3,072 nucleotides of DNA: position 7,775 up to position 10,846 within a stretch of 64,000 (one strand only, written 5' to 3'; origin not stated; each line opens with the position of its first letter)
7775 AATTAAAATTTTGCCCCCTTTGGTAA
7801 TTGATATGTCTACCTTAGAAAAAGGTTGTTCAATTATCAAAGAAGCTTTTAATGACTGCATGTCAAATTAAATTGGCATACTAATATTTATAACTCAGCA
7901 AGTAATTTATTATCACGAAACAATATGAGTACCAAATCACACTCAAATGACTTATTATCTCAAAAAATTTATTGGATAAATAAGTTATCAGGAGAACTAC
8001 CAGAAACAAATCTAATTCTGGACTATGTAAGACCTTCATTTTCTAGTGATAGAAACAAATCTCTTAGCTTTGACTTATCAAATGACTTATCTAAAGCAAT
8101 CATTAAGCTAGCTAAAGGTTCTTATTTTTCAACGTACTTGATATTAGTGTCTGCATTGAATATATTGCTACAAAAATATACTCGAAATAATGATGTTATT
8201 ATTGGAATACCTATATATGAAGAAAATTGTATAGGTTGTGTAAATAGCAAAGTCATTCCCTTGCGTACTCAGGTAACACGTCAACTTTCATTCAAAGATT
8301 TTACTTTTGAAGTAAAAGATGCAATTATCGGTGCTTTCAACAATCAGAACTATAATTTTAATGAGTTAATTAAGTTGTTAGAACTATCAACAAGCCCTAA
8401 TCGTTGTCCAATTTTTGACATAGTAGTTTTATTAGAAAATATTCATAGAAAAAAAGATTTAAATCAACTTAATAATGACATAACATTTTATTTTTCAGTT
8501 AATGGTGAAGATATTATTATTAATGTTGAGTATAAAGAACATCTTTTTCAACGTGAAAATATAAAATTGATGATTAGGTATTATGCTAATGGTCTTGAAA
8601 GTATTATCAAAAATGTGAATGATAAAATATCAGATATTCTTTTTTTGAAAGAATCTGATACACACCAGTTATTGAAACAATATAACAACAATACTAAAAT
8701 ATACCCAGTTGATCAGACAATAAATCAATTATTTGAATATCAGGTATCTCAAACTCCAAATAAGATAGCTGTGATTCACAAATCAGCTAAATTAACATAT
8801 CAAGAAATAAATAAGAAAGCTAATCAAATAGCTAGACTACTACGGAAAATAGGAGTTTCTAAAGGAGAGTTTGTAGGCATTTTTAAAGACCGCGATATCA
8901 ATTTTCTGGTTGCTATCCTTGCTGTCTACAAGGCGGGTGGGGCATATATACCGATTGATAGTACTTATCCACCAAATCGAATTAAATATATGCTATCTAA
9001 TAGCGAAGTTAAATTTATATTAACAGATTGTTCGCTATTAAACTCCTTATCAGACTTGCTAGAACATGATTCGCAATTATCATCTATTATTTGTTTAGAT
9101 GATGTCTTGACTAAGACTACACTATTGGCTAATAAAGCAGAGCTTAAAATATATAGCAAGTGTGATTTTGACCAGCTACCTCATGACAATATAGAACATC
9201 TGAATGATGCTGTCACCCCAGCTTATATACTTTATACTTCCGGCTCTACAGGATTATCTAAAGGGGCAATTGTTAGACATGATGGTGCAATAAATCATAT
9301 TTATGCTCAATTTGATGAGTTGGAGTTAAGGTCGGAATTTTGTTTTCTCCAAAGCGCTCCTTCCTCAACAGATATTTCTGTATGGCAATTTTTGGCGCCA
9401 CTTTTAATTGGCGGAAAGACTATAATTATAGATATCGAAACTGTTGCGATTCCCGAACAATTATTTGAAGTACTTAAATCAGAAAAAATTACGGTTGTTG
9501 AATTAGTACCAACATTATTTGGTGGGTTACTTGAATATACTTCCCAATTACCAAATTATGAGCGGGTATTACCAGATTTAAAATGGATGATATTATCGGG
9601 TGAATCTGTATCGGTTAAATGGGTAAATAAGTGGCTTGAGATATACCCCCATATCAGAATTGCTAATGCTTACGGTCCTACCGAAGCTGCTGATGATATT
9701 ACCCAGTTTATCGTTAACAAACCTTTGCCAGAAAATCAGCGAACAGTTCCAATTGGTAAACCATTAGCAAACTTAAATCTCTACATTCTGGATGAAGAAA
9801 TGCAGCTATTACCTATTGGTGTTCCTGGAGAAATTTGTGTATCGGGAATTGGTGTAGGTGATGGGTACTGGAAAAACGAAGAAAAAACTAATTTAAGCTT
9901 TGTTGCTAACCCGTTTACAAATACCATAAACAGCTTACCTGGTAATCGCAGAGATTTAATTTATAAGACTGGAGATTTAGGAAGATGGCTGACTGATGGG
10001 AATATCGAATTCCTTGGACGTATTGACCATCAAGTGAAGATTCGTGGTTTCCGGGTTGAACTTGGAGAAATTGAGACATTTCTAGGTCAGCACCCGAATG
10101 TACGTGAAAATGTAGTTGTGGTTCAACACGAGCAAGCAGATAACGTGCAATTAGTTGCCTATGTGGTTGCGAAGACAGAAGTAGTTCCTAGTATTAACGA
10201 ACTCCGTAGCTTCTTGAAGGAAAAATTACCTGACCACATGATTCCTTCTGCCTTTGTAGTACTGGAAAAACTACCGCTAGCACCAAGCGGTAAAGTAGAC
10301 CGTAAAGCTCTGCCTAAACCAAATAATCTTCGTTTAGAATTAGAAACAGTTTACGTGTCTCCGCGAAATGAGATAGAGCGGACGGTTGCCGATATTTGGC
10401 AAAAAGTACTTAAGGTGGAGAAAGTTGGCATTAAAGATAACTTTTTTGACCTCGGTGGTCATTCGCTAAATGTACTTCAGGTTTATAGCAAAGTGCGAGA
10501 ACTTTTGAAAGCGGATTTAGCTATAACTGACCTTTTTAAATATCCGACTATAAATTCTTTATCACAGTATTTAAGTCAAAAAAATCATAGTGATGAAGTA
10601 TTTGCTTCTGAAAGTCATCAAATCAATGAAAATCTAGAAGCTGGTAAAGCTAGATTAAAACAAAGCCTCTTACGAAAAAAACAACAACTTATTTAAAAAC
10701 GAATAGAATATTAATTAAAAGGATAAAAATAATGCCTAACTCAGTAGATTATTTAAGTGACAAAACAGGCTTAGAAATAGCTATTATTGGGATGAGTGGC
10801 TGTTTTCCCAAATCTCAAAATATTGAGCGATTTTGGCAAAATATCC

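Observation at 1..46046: Orphan hybrid assembly line predicted to make a cationic D-Ala/Dab/Arg/beta-Ala peptide-polyketide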

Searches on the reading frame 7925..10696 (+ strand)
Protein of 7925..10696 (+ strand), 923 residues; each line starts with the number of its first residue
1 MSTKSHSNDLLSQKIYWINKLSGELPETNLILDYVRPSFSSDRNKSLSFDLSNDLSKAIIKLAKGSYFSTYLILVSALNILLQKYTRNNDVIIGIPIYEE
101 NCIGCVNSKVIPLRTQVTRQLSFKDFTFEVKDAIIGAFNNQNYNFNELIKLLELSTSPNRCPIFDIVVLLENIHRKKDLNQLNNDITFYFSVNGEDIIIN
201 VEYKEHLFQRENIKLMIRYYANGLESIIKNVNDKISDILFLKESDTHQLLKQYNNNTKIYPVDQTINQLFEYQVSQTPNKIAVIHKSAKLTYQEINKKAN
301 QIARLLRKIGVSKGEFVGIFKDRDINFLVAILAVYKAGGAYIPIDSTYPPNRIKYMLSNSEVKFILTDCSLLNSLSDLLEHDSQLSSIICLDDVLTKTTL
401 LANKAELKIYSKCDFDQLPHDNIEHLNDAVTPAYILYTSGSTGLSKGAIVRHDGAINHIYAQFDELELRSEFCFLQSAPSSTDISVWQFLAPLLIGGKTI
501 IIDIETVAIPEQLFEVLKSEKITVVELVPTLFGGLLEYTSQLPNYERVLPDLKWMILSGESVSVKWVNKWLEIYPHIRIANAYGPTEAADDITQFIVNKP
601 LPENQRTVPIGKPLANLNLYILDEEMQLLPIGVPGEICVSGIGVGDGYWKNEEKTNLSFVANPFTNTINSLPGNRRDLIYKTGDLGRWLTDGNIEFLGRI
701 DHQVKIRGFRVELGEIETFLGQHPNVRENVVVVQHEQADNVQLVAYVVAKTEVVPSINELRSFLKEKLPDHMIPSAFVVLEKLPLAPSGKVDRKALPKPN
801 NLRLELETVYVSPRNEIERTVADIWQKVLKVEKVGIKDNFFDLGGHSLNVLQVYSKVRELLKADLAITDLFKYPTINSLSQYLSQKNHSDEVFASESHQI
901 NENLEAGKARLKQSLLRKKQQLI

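Call 5: search_protein_families(library=pfam, proteins=[window:7925-10696:+], max_evalue=0.00001)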
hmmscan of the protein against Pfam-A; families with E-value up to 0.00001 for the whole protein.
window:7925-10696:+ (923 aa): 4 families
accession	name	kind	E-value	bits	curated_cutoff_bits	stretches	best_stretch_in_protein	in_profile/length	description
PF00501.34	AMP-binding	-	2.3e-81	274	29.9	1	270-649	1-384/384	AMP-binding enzyme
PF00668.25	Condensation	-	1.2e-31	110.4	30.6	1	5-250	186-456/456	Condensation domain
PF00550.31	PP-binding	-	2.4e-13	50.6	20.8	1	820-883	2-67/67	Phosphopantetheine attachment site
PF13193.12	AMP-binding_C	-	1.7e-11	45.3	24.5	1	715-790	1-76/76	AMP-binding enzyme C-terminal domain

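Call 13: find_homologous_proteins(query=window:7925-10696:+, max_evalue=1e-50)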
Query window:7925-10696:+ (923 aa): 1189 proteins with E <= 1e-50 among 8000 candidates; the best 120 are listed.
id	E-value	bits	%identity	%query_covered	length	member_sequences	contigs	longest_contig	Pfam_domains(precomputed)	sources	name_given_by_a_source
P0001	0.0e+0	1931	93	100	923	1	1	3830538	PF00668.26,PF00550.32,PF00501.35,PF13193.13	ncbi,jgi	ncbi:Non-ribosomal peptide synthetase [Nostoc sp. DSM 114160]|jgi:amino acid adenylation domain-cont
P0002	0.0e+0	1928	93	100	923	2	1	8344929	PF00668.26,PF00550.32,PF00501.35,PF13193.13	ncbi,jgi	ncbi:non-ribosomal peptide synthetase [Nostoc sp. DSM 114159]|jgi:amino acid adenylation domain-cont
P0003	0.0e+0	1923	93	100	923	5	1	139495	PF00668.26,PF00550.32,PF00501.35,PF13193.13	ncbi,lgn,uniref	ncbi:MAG: amino acid adenylation domain-containing protein [Nostoc sp.]|uniref:non-ribosomal peptide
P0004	0.0e+0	1912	93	100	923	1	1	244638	PF00668.26,PF00550.32,PF00501.35,PF13193.13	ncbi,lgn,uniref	ncbi:MAG: amino acid adenylation domain-containing protein [Nostoc sp.]|uniref:non-ribosomal peptide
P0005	0.0e+0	1909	93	100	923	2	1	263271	PF00668.26,PF00550.32,PF00501.35,PF13193.13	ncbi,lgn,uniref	ncbi:non-ribosomal peptide synthetase [Nostoc sp.]|uniref:non-ribosomal peptide synthetase n=1 Tax=N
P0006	0.0e+0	1900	92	100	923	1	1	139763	PF00668.26,PF00550.32,PF00501.35,PF13193.13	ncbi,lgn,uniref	ncbi:non-ribosomal peptide synthetase [Nostoc sp.]|uniref:non-ribosomal peptide synthetase n=1 Tax=N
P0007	0.0e+0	1897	92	100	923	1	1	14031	PF00668.26,PF00550.32,PF00501.35,PF13193.13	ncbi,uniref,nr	ncbi:non-ribosomal peptide synthetase [Nostoc sp. 'Peltigera membranacea cyanobiont' 232]|uniref:non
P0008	0.0e+0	1889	92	100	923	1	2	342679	PF00668.26,PF00550.32,PF00501.35,PF13193.13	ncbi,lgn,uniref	ncbi:non-ribosomal peptide synthetase [Nostoc sp.]|uniref:non-ribosomal peptide synthetase n=1 Tax=N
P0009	0.0e+0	1888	91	100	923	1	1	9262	PF00668.26,PF00550.32,PF00501.35,PF13193.13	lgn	-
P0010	0.0e+0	1886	92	100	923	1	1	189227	PF00668.26,PF00550.32,PF00501.35,PF13193.13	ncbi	ncbi:MAG: non-ribosomal peptide synthetase [Nostoc sp.]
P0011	0.0e+0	1885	92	100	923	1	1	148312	PF00668.26,PF00550.32,PF00501.35,PF13193.13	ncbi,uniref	ncbi:non-ribosomal peptide synthetase [Nostoc sp.]|uniref:non-ribosomal peptide synthetase n=1 Tax=N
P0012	0.0e+0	1885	92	100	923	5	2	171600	PF00668.26,PF00550.32,PF00501.35,PF13193.13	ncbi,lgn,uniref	ncbi:MAG: amino acid adenylation domain-containing protein [Nostoc sp.]|uniref:non-ribosomal peptide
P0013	0.0e+0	1883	91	100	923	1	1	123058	PF00668.26,PF00550.32,PF00501.35,PF13193.13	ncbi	ncbi:MAG: non-ribosomal peptide synthetase [Nostoc sp.]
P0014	0.0e+0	1870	91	100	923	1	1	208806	PF00668.26,PF00550.32,PF00501.35,PF13193.13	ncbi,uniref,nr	ncbi:MAG: amino acid adenylation domain-containing protein [Nostoc sp. DedQUE04]|uniref:non-ribosoma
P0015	0.0e+0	1854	90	100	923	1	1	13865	PF00668.26,PF00550.32,PF00501.35,PF13193.13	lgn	-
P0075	0.0e+0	1450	73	96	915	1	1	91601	PF00668.26,PF00550.32,PF00501.35,PF13193.13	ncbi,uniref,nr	ncbi:amino acid adenylation domain-containing protein [Nostoc sp. CHAB 5784]|uniref:non-ribosomal pe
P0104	0.0e+0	1311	59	95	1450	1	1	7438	PF00668.26,PF00550.32,PF00501.35,PF13193.13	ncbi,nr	ncbi:MAG: amino acid adenylation domain-containing protein, partial [Fischerella sp.]|nr:amino acid 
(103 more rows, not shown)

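Call 15: find_encoding_contigs(protein=P0002, flank=10000, max_places=3)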
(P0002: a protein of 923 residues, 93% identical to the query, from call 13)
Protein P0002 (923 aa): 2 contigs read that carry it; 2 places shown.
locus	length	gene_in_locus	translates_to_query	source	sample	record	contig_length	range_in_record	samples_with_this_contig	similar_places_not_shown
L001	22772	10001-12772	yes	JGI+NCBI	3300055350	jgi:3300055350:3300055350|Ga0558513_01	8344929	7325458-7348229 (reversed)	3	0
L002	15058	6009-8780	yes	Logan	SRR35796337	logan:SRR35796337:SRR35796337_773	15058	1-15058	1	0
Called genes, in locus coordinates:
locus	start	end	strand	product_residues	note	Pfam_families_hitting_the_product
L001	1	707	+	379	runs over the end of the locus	PF02771:Acyl-CoA_dh_N, PF02770:Acyl-CoA_dh_M, PF00441:Acyl-CoA_dh_1, PF08028:Acyl-CoA_dh_2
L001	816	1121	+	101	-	-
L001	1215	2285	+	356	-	PF00702:Hydrolase (faint)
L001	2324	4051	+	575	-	PF00668:Condensation, PF00501:AMP-binding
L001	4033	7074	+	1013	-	PF00501:AMP-binding, PF13193:AMP-binding_C, PF00550:PP-binding, PF00668:Condensation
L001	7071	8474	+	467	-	PF00668:Condensation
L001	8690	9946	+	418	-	PF00202:Aminotran_3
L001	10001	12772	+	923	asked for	PF00668:Condensation, PF00501:AMP-binding, PF13193:AMP-binding_C, PF00550:PP-binding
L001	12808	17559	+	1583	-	PF00109:ketoacyl-synt, PF02801:Ketoacyl-synt_C, PF16197:KAsynt_C_assoc, PF22336:RhiE-like_linker, PF22621:CurL-like_PKS_C, PF00698:Acyl_transf_1, PF21394:Beta-ketacyl_N, PF08659:KR, +3 more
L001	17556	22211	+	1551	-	PF00668:Condensation, PF00501:AMP-binding, PF13193:AMP-binding_C, PF00550:PP-binding, PF00668:Condensation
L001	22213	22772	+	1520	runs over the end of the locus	PF00668:Condensation, PF13489:Methyltransf_23 (faint), PF00501:AMP-binding, PF01209:Ubie_methyltran (weak), PF08241:Methyltransf_11, PF08242:Methyltransf_12, PF13649:Methyltransf_25, PF00550:PP-binding, +1 more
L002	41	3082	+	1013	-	PF00501:AMP-binding, PF13193:AMP-binding_C, PF00550:PP-binding, PF00668:Condensation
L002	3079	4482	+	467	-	PF00668:Condensation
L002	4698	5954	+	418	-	PF00202:Aminotran_3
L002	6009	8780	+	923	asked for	PF00668:Condensation, PF00501:AMP-binding, PF13193:AMP-binding_C, PF00550:PP-binding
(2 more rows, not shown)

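Call 17: find_related_loci(query=L001:1215-2285:+, collection=genome_contigs, flank=10000)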
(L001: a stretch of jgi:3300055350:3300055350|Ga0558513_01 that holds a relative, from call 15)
Query L001:1215-2285:+ (356 aa) in genome_contigs; peptide patterns used: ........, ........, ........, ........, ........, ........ (x = any residue, [..] = any of these).
592 stretches matched a pattern; 508 encode a relative of the query (tblastn E <= 1e-3); the best 80 are kept; 80 distinct loci.
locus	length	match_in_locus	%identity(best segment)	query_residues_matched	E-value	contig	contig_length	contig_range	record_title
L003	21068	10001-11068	96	1-356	0e+0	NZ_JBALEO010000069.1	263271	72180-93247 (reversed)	MAG: Nostoc sp. isolate P8219 bin 29 NODE_14_length_263271_cov_66.348485, whole genome shotgun sequence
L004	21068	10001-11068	96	1-356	0e+0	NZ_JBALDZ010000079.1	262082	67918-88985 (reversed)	MAG: Nostoc sp. isolate P3034 bin 5 NODE_13_length_262082_cov_66.737953, whole genome shotgun sequence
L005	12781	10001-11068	94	1-356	0e+0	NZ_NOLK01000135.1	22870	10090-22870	Nostoc sp. 'Peltigera membranacea cyanobiont' 232 scaffold135, whole genome shotgun sequence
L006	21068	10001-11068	94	1-356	0e+0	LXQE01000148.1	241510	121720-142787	Nostoc punctiforme NIES-2108 scaffold27.1, whole genome shotgun sequence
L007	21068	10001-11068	80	1-356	0e+0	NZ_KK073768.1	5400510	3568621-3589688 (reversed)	[Scytonema hofmanni] UTEX 2349 Tol9009DRAFT_TPD.8, whole genome shotgun sequence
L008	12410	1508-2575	81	1-356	0e+0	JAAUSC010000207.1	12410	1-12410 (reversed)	MAG: Scytonema sp. RU_4_4 NODE_2568_length_12410_cov_3.522755, whole genome shotgun sequence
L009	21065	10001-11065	80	1-355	0e+0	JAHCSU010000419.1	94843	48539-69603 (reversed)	Nostoc sp. CCCryo 231-06 CCCRYO23106-420, whole genome shotgun sequence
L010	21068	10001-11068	80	1-356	0e+0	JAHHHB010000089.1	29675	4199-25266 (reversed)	MAG: Desmonostoc geniculatum HA4340-LM1 scaffold_258_c1, whole genome shotgun sequence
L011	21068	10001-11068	80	1-356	0e+0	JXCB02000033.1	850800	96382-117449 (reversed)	Tolypothrix campylonemoides VB511288 scaffold_004, whole genome shotgun sequence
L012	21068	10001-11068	81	1-356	0e+0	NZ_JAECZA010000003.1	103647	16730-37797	Dendronalium phyllosphericum CENA369 scaffold3, whole genome shotgun sequence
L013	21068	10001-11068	80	1-356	0e+0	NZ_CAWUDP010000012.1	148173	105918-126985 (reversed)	Scytonema sp. PCC 10023 isolate Scytonema sp. PCC 10023 NODE_12_length_148173_cov_105.302320, whole genome shotgun seque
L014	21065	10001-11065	80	1-355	0e+0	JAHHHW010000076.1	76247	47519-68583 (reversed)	MAG: Pelatocladus maniniholoensis HA4357-MV3 scaffold_21_c1, whole genome shotgun sequence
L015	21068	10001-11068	78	1-356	0e+0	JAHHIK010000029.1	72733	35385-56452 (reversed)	MAG: Tolypothrix carrinoi HA7290-LM1 JAESGF010000101.1, whole genome shotgun sequence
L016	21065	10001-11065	79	1-355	0e+0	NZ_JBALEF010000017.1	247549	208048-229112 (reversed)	MAG: Nostoc sp. isolate P6447 bin 3 NODE_7_length_247549_cov_54.768907, whole genome shotgun sequence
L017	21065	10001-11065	79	1-355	0e+0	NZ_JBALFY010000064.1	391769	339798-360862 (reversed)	MAG: Nostoc sp. isolate S62 bin 9 NODE_1_length_391769_cov_32.329376, whole genome shotgun sequence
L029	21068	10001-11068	79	1-356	0e+0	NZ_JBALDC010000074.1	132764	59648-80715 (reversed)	MAG: Nostoc sp. isolate P12646 bin 6 NODE_59_length_132764_cov_140.673579, whole genome shotgun sequence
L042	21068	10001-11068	77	1-356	0e+0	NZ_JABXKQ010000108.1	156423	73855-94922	MAG: Nostoc sp. JL34 NODE_193_length_156423_cov_121.396, whole genome shotgun sequence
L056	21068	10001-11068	75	1-356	0e+0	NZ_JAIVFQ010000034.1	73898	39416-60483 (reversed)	Nostoc favosum CHAB5714 strain CHAB 5714 NODE_34_length_73898_cov_70.568069, whole genome shotgun sequence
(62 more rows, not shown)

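Call 20: search_protein_families(library=pfam, proteins=[L006:3-4790:+, L006:5032-6438:+, L006:6491-7345:+, L006:7365-7613:+, L006:7654-8835:+, L006:8899-9861:+, L006:10001-11071:+], max_evalue=0.001)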
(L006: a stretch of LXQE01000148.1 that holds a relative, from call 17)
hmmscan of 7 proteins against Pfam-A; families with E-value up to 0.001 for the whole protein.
L006:3-4790:+ (1595 aa): 13 families
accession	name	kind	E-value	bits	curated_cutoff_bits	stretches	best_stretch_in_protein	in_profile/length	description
PF00698.26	Acyl_transf_1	-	1.2e-49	170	32.7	1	169-481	1-284/319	Acyl transferase domain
PF08659.16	KR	-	5.2e-33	114.9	22.6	1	1209-1408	1-179/180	KR domain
PF22621.2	CurL-like_PKS_C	-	2.3e-26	92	27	1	87-150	1-64/64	CurL-like, PKS C-terminal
PF16197.11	KAsynt_C_assoc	-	1.1e-21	77.8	33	1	25-135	1-107/111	Ketoacyl-synthetase C-terminal extension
PF08242.18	Methyltransf_12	-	3.7e-18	66.5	30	1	759-859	1-98/98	Methyltransferase domain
PF22336.2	RhiE-like_linker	-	3.4e-17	62.6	27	1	90-152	1-62/67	RhiE-like, KS-MAT linker domain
PF21394.3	Beta-ketacyl_N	-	5.8e-17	62.3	26.9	1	999-1149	14-154/170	Beta-ketoacyl synthase-like, N-terminal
PF00550.31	PP-binding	-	3.4e-16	59.7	20.8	1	1501-1562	1-64/67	Phosphopantetheine attachment site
PF13489.12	Methyltransf_23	-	7.4e-13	49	27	1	740-912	7-161/164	Methyltransferase domain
PF08241.18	Methyltransf_11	-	8.9e-10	39.5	21.2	1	759-861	1-95/95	Methyltransferase domain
PF13649.12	Methyltransf_25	-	1.2e-09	39.2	27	1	758-857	1-97/97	Methyltransferase domain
PF13847.12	Methyltransf_31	-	1.1e-08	35.3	27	1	755-865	4-113/145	Methyltransferase domain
PF13561.12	adh_short_C2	-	0.0004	20.5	27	0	1268-1345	34-109/236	Enoyl-(Acyl carrier protein) reductase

L006:5032-6438:+ (468 aa): 3 families
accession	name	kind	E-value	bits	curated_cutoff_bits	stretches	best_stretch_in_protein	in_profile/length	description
PF00698.26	Acyl_transf_1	-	2.6e-49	168.9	32.7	1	93-445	2-317/319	Acyl transferase domain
PF22621.2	CurL-like_PKS_C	-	4.8e-20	71.7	27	1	10-73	1-64/64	CurL-like, PKS C-terminal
PF22336.2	RhiE-like_linker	-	2e-12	47.4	27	1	13-75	1-62/67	RhiE-like, KS-MAT linker domain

L006:6491-7345:+ (284 aa): 12 families
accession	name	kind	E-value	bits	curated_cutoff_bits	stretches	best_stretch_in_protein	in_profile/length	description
PF02737.24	3HCDH_N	-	1.5e-55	188.3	22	1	5-184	1-179/180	3-hydroxyacyl-CoA dehydrogenase, NAD binding domain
PF00725.27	3HCDH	-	2.3e-33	115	22.1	1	187-283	1-97/97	3-hydroxyacyl-CoA dehydrogenase, C-terminal domain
PF03446.21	NAD_binding_2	-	8.9e-07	29.5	21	1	5-59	1-43/161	NAD binding domain of 6-phosphogluconate dehydrogenase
PF03721.20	UDPG_MGDP_dh_N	-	3.5e-06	27.2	27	1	5-45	2-42/187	UDP-glucose/GDP-mannose dehydrogenase family, NAD binding domain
PF02826.25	2-Hacid_dh_C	-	9.5e-06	25.5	25.1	1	4-60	37-93/178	D-isomer specific 2-hydroxyacid dehydrogenase, NAD binding domain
PF00070.33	Pyr_redox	-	1.8e-05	25.6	22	1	6-49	2-45/82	Pyridine nucleotide-disulphide oxidoreductase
PF00106.31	adh_short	-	3.5e-05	23.8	26.6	1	6-68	3-64/195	short chain dehydrogenase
PF02254.24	TrkA_N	-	5.6e-05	23.9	23.8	1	8-45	3-40/116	TrkA-N domain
PF03807.23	F420_oxidored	-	0.00013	22.9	21.6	1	5-60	1-46/94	NADP oxidoreductase coenzyme F420-dependent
PF02558.23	ApbA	-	0.0002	21.5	22.2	1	6-44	1-38/150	Ketopantoate reductase PanE/ApbA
PF07992.20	Pyr_redox_2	-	0.00023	21.2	26.1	1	5-48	144-187/291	Pyridine nucleotide-disulphide oxidoreductase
PF03435.24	Sacchrp_dh_NADP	-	0.00053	20.8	25.1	0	6-52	1-48/129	Saccharopine dehydrogenase NADP binding domain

L006:7365-7613:+ (82 aa): 1 family
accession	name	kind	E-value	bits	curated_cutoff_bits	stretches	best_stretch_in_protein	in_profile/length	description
PF00550.31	PP-binding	-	3.9e-08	33.9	20.8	1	7-73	2-67/67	Phosphopantetheine attachment site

L006:7654-8835:+ (393 aa): 4 families
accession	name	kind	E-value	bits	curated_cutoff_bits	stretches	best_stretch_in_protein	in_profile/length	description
PF00441.29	Acyl-CoA_dh_1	-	8.3e-45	153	22.4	1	225-372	3-148/150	Acyl-CoA dehydrogenase, C-terminal domain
PF02771.21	Acyl-CoA_dh_N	-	9.6e-35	119.8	22.9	1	8-117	3-113/113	Acyl-CoA dehydrogenase, N-terminal domain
PF02770.24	Acyl-CoA_dh_M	-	3.5e-21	75.6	33.3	1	121-211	1-97/97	Acyl-CoA dehydrogenase, middle domain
PF08028.16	Acyl-CoA_dh_2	-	1.3e-19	71.2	22.7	1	242-356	4-127/134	Acyl-CoA dehydrogenase, C-terminal domain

L006:8899-9861:+ (320 aa): 3 families
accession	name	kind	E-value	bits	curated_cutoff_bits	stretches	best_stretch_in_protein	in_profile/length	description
PF13621.12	Cupin_8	-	6.7e-40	138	27.4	1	18-262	2-249/252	Cupin-like domain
PF08007.18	JmjC_2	-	3e-09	36.9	22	1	153-258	31-118/127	JmjC domain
PF02373.28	JmjC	-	0.00017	22.4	24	1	226-256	81-111/114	JmjC domain, hydroxylase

L006:10001-11071:+ (356 aa): 3 families
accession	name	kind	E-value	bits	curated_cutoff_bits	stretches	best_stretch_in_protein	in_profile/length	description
PF00702.32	Hydrolase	-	1.2e-05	26.3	26.4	0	33-120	89-181/191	haloacid dehalogenase-like hydrolase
PF12689.13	Acid_PPase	-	0.00062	20.1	27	0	39-135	42-150/169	Acid Phosphatase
PF13419.12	HAD_2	-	0.00081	20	23.8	0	37-86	74-123/178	Haloacid dehalogenase-like hydrolase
